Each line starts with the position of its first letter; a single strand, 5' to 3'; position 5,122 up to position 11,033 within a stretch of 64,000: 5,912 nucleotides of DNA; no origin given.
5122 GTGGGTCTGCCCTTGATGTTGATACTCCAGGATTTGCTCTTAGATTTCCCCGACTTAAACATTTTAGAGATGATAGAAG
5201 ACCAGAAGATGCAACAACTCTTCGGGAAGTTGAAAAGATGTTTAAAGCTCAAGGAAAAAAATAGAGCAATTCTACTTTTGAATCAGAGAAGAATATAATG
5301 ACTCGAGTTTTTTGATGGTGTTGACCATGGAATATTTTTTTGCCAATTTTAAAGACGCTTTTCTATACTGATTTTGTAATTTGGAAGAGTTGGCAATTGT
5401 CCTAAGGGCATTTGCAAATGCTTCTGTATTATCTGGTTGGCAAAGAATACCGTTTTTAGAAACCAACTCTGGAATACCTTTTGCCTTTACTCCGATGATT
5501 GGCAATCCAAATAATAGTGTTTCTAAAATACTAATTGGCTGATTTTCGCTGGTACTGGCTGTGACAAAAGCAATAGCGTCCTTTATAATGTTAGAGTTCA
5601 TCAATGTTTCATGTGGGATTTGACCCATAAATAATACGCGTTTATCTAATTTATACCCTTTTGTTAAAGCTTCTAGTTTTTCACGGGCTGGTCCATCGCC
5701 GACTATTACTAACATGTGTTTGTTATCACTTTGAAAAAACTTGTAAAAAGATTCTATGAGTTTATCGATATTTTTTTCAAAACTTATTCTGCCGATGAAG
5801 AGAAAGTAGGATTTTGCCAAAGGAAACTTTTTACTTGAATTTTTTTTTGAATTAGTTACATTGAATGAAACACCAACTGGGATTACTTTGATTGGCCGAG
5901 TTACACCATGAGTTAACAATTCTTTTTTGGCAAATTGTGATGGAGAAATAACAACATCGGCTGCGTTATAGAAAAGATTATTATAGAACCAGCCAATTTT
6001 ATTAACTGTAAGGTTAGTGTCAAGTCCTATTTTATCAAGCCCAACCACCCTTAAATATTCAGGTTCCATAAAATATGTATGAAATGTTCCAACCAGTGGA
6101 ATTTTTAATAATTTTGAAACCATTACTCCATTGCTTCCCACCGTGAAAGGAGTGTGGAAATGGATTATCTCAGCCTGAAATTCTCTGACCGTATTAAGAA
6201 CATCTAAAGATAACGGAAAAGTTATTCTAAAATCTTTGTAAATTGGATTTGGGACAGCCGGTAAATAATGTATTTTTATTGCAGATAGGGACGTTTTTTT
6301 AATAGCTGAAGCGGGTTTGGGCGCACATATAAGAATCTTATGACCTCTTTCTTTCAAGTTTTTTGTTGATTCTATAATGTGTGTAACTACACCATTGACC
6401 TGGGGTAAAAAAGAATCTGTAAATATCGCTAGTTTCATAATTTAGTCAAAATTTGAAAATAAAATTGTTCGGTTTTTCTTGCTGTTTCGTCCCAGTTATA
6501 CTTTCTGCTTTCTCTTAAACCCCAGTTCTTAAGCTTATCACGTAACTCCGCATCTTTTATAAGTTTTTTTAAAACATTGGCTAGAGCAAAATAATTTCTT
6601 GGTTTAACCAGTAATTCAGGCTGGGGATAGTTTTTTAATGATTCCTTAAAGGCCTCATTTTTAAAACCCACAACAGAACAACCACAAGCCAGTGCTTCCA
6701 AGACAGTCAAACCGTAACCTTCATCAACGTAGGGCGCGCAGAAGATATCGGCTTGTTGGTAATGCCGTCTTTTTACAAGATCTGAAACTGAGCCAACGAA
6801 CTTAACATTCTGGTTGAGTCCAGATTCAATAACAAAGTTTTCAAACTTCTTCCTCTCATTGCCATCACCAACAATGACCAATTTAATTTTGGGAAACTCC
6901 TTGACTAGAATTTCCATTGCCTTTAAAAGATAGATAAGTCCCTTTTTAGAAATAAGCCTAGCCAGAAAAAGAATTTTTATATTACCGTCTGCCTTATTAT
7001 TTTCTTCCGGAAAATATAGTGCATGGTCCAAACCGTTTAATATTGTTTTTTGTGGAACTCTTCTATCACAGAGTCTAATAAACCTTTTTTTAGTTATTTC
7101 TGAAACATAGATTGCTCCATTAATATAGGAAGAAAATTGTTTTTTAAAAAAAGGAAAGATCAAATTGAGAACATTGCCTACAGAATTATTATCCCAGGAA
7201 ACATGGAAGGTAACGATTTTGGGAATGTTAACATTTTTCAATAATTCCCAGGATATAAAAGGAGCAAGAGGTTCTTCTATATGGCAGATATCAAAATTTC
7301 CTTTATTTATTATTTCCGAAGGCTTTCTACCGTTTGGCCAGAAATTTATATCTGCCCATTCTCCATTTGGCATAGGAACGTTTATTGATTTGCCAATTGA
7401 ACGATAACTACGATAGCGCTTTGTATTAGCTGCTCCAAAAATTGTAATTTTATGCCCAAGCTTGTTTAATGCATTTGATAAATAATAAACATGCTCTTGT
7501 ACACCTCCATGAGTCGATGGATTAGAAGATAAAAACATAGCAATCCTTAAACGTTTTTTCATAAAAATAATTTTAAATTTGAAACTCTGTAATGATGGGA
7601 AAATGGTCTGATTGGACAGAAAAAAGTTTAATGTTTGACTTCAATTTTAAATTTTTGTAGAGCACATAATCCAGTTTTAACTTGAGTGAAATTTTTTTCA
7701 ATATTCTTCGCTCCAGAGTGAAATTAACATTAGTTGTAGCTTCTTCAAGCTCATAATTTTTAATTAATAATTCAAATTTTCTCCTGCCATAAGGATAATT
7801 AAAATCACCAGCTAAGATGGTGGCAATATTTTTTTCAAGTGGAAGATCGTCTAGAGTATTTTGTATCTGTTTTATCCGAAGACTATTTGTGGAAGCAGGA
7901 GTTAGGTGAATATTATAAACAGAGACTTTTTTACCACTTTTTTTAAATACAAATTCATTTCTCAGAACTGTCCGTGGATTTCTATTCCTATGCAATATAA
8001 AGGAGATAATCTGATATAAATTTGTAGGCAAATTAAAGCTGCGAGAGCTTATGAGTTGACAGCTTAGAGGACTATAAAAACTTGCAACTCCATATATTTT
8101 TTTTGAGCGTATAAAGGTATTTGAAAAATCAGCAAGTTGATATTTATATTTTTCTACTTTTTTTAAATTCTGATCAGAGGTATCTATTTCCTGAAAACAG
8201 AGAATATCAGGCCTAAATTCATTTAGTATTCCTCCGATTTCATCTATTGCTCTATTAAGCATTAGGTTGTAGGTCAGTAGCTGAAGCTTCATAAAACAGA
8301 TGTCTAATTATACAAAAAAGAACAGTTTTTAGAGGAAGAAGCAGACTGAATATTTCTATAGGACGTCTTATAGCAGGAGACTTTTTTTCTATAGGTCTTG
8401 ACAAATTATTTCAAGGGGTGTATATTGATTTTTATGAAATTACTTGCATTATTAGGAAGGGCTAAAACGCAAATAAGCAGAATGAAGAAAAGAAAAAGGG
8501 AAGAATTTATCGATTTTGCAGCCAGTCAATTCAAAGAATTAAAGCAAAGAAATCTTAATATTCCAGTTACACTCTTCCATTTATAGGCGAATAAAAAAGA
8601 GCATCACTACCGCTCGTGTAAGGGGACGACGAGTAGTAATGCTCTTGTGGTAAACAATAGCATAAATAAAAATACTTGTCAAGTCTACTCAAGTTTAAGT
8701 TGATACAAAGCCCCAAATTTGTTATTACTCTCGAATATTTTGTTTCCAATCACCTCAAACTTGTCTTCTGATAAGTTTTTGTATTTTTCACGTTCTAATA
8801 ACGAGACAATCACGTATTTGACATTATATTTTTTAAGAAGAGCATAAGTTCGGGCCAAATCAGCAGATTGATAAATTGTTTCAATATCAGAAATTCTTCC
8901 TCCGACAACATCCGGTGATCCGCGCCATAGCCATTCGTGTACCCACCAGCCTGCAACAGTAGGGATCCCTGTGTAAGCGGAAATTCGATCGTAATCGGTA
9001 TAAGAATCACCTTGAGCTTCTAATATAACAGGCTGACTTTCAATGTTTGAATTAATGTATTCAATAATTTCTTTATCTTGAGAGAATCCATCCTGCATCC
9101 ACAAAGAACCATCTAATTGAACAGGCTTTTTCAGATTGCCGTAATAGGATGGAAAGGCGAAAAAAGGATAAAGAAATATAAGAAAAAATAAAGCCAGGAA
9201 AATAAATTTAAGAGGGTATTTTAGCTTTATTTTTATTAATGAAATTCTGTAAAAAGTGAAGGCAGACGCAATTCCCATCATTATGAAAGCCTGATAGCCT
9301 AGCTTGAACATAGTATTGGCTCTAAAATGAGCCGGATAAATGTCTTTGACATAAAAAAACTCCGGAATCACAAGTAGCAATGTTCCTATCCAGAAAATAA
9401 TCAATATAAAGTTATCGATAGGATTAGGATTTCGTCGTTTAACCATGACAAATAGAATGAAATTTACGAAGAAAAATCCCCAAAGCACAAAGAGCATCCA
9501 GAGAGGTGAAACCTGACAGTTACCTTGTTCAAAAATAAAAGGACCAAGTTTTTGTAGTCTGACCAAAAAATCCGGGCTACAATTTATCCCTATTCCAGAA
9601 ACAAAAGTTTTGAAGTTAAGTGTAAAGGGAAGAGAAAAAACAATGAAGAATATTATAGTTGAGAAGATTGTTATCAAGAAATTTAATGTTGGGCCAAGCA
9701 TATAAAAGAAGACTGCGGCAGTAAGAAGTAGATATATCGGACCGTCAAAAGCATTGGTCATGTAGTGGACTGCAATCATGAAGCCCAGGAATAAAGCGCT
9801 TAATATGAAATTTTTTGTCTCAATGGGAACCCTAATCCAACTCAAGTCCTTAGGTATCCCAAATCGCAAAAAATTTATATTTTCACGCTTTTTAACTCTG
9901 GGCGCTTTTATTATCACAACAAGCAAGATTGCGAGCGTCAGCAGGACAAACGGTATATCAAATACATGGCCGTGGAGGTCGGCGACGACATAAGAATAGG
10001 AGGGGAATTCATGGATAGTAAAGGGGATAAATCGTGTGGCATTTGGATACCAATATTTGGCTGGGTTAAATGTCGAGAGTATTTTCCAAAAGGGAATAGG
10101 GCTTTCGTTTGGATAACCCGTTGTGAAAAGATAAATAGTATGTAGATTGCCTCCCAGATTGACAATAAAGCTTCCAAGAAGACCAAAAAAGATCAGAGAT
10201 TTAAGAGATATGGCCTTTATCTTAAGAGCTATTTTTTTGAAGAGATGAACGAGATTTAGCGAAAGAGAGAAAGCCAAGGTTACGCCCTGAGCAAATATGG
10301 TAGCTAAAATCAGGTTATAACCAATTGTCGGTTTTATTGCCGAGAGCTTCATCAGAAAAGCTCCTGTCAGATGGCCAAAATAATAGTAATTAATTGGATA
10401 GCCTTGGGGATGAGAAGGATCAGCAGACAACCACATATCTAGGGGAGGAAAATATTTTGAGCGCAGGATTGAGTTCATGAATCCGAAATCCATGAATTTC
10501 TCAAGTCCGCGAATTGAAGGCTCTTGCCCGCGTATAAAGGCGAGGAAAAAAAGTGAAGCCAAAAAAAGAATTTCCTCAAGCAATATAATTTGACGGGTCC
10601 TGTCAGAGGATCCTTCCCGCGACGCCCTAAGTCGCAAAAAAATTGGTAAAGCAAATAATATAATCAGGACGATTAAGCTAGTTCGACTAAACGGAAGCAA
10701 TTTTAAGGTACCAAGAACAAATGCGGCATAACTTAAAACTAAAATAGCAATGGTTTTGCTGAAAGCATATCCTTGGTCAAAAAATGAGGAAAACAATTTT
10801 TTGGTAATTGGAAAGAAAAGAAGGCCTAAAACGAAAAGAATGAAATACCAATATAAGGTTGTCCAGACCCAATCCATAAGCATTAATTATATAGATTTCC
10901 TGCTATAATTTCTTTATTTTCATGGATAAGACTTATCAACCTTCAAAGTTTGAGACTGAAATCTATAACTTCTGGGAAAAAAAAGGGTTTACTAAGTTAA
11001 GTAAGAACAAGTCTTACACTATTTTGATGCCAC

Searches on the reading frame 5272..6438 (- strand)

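Call 6: search_protein_families(library=pfam, proteins=[window:5272-6438:-], max_evalue=0.001)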
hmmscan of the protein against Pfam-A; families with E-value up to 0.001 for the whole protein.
window:5272-6438:- (388 aa): 5 families
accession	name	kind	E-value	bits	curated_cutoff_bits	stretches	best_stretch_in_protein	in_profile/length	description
PF00534.26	Glycos_transf_1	-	1.2e-30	106.7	26.4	1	202-362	8-169/172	Glycosyl transferases group 1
PF13439.12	Glyco_transf_4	-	1.6e-30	106.8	28.5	1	14-190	1-166/170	Glycosyltransferase Family 4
PF13692.12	Glyco_trans_1_4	-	1.8e-26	93.6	27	1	211-349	3-140/142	Glycosyl transferases group 1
PF13579.12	Glyco_trans_4_4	-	1.9e-13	51.5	29.7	1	16-189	2-158/158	Glycosyl transferase 4-like domain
PF13477.12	Glyco_trans_4_2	-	0.00068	20.2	23.4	0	18-120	10-107/139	Glycosyl transferase 4-like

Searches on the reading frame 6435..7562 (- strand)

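Call 6: search_protein_families(library=pfam, proteins=[window:6435-7562:-], max_evalue=0.001)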
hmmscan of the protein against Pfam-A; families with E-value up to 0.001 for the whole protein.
window:6435-7562:- (375 aa): 5 families
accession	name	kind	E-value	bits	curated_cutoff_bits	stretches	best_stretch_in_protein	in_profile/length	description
PF00534.26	Glycos_transf_1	-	4.4e-37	127.7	26.4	1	186-346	7-167/172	Glycosyl transferases group 1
PF13692.12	Glyco_trans_1_4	-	2.6e-29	102.7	27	1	196-337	3-142/142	Glycosyl transferases group 1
PF13439.12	Glyco_transf_4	-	4.5e-16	59.8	28.5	1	19-180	2-168/170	Glycosyltransferase Family 4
PF13579.12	Glyco_trans_4_4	-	4e-07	30.9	29.7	1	19-156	1-137/158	Glycosyl transferase 4-like domain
PF20706.3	GT4-conflict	-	2.9e-06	27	26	1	177-297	180-308/385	Family 4 Glycosyltransferase in conflict systems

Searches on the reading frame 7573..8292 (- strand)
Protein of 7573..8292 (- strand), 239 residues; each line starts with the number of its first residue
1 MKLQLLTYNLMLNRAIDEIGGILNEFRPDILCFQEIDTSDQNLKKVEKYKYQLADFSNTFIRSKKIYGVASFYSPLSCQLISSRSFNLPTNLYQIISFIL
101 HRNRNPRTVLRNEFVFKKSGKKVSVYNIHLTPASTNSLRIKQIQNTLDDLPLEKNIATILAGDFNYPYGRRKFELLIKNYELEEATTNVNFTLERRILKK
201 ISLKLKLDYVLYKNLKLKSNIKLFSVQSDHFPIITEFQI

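Call 6: search_protein_families(library=pfam, proteins=[window:7573-8292:-], max_evalue=0.001)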
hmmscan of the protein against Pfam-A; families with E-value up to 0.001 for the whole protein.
window:7573-8292:- (239 aa): 1 family
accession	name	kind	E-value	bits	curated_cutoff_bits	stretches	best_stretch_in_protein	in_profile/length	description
PF03372.29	Exo_endo_phos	-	2.2e-13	50.9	24.5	1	6-230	1-225/225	Endonuclease/Exonuclease/phosphatase family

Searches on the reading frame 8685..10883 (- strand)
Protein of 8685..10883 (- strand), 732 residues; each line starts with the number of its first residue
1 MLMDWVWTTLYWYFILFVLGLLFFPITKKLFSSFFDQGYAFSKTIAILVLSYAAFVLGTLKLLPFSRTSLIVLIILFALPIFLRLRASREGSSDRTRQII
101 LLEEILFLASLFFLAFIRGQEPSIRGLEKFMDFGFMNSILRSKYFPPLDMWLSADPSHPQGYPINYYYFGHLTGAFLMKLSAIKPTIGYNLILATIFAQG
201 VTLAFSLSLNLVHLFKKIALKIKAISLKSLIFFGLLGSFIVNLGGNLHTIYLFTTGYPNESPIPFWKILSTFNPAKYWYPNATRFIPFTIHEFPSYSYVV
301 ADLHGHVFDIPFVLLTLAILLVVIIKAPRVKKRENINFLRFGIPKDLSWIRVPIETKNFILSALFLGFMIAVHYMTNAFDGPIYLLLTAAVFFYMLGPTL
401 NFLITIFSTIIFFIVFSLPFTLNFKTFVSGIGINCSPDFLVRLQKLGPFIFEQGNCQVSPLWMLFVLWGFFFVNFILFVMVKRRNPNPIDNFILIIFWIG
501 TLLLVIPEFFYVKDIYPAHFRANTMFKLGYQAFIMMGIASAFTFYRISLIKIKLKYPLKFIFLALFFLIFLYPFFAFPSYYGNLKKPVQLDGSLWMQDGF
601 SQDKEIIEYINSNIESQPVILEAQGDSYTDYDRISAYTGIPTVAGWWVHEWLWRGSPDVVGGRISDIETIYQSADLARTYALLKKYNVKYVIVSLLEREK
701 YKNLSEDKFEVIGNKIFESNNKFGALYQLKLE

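Call 6: search_protein_families(library=pfam, proteins=[window:8685-10883:-], max_evalue=0.001)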
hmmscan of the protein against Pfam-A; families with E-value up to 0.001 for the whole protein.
window:8685-10883:- (732 aa): 1 family
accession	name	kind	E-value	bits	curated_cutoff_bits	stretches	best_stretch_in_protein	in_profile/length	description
PF10060.15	DUF2298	-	3.5e-90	303.7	27.8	2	49-482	1-386/488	Uncharacterized membrane protein (DUF2298)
